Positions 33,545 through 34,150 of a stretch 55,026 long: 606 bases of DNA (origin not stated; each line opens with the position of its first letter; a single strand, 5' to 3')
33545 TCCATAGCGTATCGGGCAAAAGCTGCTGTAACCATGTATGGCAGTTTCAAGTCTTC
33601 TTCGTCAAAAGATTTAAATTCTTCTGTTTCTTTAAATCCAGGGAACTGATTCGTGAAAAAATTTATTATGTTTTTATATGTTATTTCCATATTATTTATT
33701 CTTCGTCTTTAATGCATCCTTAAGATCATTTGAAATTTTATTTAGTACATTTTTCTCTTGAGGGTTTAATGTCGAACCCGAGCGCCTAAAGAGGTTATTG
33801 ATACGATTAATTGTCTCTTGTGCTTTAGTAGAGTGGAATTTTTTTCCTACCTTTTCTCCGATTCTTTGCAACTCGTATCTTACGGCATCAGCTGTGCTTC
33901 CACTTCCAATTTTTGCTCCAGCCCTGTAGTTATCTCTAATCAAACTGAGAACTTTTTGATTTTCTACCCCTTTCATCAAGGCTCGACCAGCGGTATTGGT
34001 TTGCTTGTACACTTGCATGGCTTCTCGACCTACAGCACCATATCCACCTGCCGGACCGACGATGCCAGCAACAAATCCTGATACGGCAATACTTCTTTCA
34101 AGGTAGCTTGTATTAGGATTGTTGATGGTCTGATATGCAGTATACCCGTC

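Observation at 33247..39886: Sec-signal RHS/YD polymorphic toxin with an unassigned C-terminal domain and an adjacent candidate immunity gene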

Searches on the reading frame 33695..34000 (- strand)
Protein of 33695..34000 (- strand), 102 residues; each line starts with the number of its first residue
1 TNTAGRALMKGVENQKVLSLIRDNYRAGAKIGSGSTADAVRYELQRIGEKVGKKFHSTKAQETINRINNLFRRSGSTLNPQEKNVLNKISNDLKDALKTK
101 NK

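Call 28: search_protein_representatives(alignment_id=A1)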
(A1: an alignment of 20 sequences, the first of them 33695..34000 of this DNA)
Query: 20 sequences, 236 profile positions. Proteins with E-value up to 0.001 (for the whole library): 2280; up to 1e-10: 1510; up to 1e-30: 307. The best 150 are listed.
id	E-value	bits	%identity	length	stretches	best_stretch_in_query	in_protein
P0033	5.5e-79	282.4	-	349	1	22-236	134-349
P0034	1.5e-76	274.4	-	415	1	35-235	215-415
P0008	7.2e-70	252.5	-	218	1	74-235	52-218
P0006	5.8e-66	239.8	-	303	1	11-235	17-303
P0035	7.2e-64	232.9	-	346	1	74-235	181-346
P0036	2.2e-63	231.3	-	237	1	55-234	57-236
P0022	3.6e-55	204.4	-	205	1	80-235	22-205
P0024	3.7e-54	201.1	-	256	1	19-235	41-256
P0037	1.7e-53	198.9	-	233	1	59-235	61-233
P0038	1.9e-53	198.8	-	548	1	96-235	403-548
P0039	2.5e-53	198.4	-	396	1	26-235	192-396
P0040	3.0e-53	198.1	-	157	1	119-235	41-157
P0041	5.9e-53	197.2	-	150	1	103-235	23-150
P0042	2.5e-52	195.1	-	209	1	76-235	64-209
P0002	3.5e-52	194.6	-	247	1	19-236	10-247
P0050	3.0e-49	185.0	-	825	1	108-235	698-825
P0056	3.8e-47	178.1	-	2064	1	19-235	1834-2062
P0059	4.0e-46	174.8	-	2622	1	104-234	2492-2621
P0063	3.0e-45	172.0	-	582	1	90-233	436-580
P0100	1.8e-41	159.6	-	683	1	78-235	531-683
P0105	2.5e-41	159.1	-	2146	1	122-234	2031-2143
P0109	3.3e-41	158.7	-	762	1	80-233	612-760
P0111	4.6e-41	158.2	-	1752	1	83-233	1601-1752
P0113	5.8e-41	157.9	-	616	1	127-235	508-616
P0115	6.0e-41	157.9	-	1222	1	123-235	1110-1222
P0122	1.1e-40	157.1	-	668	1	119-233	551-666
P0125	1.3e-40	156.8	-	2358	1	121-235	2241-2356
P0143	9.5e-40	153.9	-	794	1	99-233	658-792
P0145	1.3e-39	153.5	-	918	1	107-235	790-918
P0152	2.8e-39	152.4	-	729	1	115-234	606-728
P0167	1.6e-38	149.9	-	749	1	124-233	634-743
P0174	3.3e-38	148.9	-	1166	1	131-236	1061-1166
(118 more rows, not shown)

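Call 31: search_protein_families(library=pfam, proteins=[P0059, P0105, P0111, P0115, P0050, P0145], max_evalue=0.01)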
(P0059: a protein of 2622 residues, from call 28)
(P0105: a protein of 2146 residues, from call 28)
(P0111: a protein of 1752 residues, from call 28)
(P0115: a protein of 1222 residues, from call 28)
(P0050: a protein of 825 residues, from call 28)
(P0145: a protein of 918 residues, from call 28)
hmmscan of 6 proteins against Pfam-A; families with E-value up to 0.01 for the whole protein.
P0059 (2622 aa): 2 families
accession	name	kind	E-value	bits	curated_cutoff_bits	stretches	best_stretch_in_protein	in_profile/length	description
PF05593.20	RHS_repeat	-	0.00013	22.7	22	1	1696-1725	1-30/38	RHS Repeat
PF00404.24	Dockerin_1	-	0.0029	18.2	22.9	0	2030-2083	2-51/57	Dockerin type I domain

P0105 (2146 aa): 4 families
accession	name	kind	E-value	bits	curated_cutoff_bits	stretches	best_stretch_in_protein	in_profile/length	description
PF12256.14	TcdB_toxin_midN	-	8.1e-18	64.8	24.8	1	724-891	24-170/181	Insecticide toxin TcdB middle/N-terminal region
PF13517.12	FG-GAP_3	-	3.3e-09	37.6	26.9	1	672-745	1-61/61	FG-GAP-like repeat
PF05593.20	RHS_repeat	-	5.5e-06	27.1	22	0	1213-1239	1-26/38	RHS Repeat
PF03534.18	SpvB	-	7.7e-06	25.8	22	1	56-113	3-58/287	Salmonella virulence plasmid 65kDa B protein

P0111 (1752 aa): 2 families
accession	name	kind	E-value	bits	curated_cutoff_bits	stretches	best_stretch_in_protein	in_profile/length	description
PF05593.20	RHS_repeat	-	5.9e-17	62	22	1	998-1030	2-34/38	RHS Repeat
PF14449.11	PT-TG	-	1.2e-09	38.5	23.5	1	1577-1632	4-54/68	Pre-toxin TG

P0115 (1222 aa): 2 families
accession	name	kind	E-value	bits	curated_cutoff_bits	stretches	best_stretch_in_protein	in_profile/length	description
PF05593.20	RHS_repeat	-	4.7e-52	173.9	22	9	259-297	1-38/38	RHS Repeat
PF03527.20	RHS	-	2.4e-08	34.1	27.9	1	869-900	1-32/38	RHS protein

P0050 (825 aa): 1 family
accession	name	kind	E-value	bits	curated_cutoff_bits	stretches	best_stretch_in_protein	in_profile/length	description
PF13332.12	Fil_haemagg_2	-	1.7e-37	129.6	22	1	34-194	20-170/170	Hemagglutinin repeat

P0145 (918 aa): 1 family
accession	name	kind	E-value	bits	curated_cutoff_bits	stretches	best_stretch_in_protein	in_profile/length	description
PF05593.20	RHS_repeat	-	2.1e-32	111.3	22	4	306-341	2-37/38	RHS Repeat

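Call 32: search_protein_families(library=pfam, proteins=[P0125, P0174, P0143, P0109, P0167, P0152, P0100, P0122, P0113, P0063], max_evalue=0.01)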
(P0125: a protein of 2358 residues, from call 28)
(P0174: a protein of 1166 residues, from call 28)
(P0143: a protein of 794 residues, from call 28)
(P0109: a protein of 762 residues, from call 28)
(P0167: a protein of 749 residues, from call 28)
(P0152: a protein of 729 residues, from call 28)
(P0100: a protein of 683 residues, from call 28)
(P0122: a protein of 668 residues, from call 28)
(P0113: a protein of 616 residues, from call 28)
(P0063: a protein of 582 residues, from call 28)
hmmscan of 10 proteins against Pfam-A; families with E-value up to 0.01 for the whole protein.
P0125 (2358 aa): 4 families
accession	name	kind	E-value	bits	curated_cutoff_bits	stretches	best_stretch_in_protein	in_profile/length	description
PF05593.20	RHS_repeat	-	4e-29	100.8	22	2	1339-1372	1-34/38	RHS Repeat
PF03534.18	SpvB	-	8.2e-19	68.3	22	1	95-256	4-187/287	Salmonella virulence plasmid 65kDa B protein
PF13517.12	FG-GAP_3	-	8.7e-13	49.1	26.9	3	606-683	1-60/61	FG-GAP-like repeat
PF01839.29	FG-GAP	-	0.0033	17.7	22.1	0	380-392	7-19/37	FG-GAP repeat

P0174 (1166 aa): 1 family
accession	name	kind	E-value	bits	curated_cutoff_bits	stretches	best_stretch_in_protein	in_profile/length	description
PF05593.20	RHS_repeat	-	4.3e-11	43.3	22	1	350-382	2-34/38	RHS Repeat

P0143 (794 aa): 0 families

P0109 (762 aa): 0 families

P0167 (749 aa): 1 family
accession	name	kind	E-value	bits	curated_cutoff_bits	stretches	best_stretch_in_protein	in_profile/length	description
PF05593.20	RHS_repeat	-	4.4e-08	33.8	22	1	60-87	1-28/38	RHS Repeat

P0152 (729 aa): 1 family
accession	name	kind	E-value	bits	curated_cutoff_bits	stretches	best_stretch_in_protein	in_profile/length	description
PF23472.1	LysM2_CERK1_LYK3_4_5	-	0.0066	16.8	27.4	0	30-78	5-54/56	LYK3/4/5 LysM2 domain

P0100 (683 aa): 1 family
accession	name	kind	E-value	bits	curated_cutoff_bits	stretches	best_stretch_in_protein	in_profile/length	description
PF13332.12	Fil_haemagg_2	-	1.1e-22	81.4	22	1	2-75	96-169/170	Hemagglutinin repeat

P0122 (668 aa): 0 families

P0113 (616 aa): 1 family
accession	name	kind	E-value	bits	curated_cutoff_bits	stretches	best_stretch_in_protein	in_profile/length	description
PF05593.20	RHS_repeat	-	4.6e-12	46.4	22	1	267-296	1-30/38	RHS Repeat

P0063 (582 aa): 0 families

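Call 50: find_related_loci(query=A1, collection=genome_contigs, flank=4000)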
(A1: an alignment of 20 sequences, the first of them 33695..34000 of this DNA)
Query A1 (102 aa) in genome_contigs; peptide patterns used: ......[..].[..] (x = any residue, [..] = any of these).
130 stretches matched a pattern; 68 encode a relative of the query (tblastn E <= 1e-3); 68 distinct loci.
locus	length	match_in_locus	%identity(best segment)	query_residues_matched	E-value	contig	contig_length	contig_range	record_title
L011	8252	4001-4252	45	12-97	4e-19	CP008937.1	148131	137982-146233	Candidatus Caedibacter acanthamoebae plasmid Plasmid_00001, complete sequence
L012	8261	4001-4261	42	12-100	3e-17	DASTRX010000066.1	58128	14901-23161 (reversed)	MAG TPA_asm: Polyangiaceae bacterium isolate SMAG_U2265 k141_1845569, whole genome shotgun sequence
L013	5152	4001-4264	47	12-98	8e-17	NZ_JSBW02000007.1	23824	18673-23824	Xanthomonas vasicola strain NCPPB 2417 scf_49197_44.contig_1, whole genome shotgun sequence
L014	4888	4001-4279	44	3-98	9e-16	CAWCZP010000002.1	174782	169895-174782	MAG: uncultured Acidobacteriota bacterium isolate MFD09206.bin.2.100 genome assembly, contig: contig_13294, whole genome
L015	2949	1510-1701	51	5-72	3e-15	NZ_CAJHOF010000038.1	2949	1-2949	Campylobacter majalis strain LMG 7974 isolate LMG 7974, whole genome shotgun sequence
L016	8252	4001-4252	41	12-97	5e-15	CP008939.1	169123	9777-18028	Candidatus Caedibacter acanthamoebae plasmid Plasmid_00003, complete sequence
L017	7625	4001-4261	44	8-97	7e-15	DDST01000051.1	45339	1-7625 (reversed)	MAG TPA_asm: Proteobacteria bacterium UBA2383 UBA2383_contig_13547, whole genome shotgun sequence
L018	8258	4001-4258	40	12-100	6e-15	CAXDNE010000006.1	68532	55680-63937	MAG TPA_asm: uncultured Methylobacterium sp. isolate SRR5788456_concoct_19 genome assembly, contig: ERZ14864764.7, whole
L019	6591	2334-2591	40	12-99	4e-14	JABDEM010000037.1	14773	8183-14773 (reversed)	MAG: Gammaproteobacteria bacterium isolate BWMinHeated_Nextera66_MAG4 3300020927.a:Ga0207134_1194, whole genome shotgun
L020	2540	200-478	40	2-97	3e-14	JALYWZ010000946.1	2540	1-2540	MAG: Myxococcota bacterium isolate KUW bin26 SD1474_NODE_5536_length_2540_cov_1.394115, whole genome shotgun sequence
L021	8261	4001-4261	42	12-100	5e-14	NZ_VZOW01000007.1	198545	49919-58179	Cupriavidus pauculus strain CCUG 12507 contig_0000007, whole genome shotgun sequence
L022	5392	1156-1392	44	19-99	9e-14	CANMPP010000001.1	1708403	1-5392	uncultured Pelagimonas sp. isolate 4-2027-3Z.fasta genome assembly, contig: NODE_1, whole genome shotgun sequence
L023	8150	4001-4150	59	12-62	1e-13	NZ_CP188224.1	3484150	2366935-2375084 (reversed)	Cupriavidus sp. 30B13 chromosome 2, complete sequence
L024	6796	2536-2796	38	12-100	1e-13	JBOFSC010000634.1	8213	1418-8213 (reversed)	MAG: Enterobacteriaceae bacterium isolate WFFMC_MAG_666 k139_69248_flag=1_multi=5.0000_len=8213, whole genome shotgun se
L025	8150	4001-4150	59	12-62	1e-13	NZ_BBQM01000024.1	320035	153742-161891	Cupriavidus basilensis strain KF708, whole genome shotgun sequence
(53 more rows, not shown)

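Call 78: find_encoding_contigs(protein=P0056, flank=500, max_places=4)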
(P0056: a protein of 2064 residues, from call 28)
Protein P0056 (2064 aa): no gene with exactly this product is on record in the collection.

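Call 89: search_protein_families(library=ncbifam, proteins=[P0033, P0040], max_evalue=0.1)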
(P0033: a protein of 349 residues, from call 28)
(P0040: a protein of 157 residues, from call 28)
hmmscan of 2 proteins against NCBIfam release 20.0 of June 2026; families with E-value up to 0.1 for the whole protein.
P0033 (349 aa): 0 families

P0040 (157 aa): 0 families
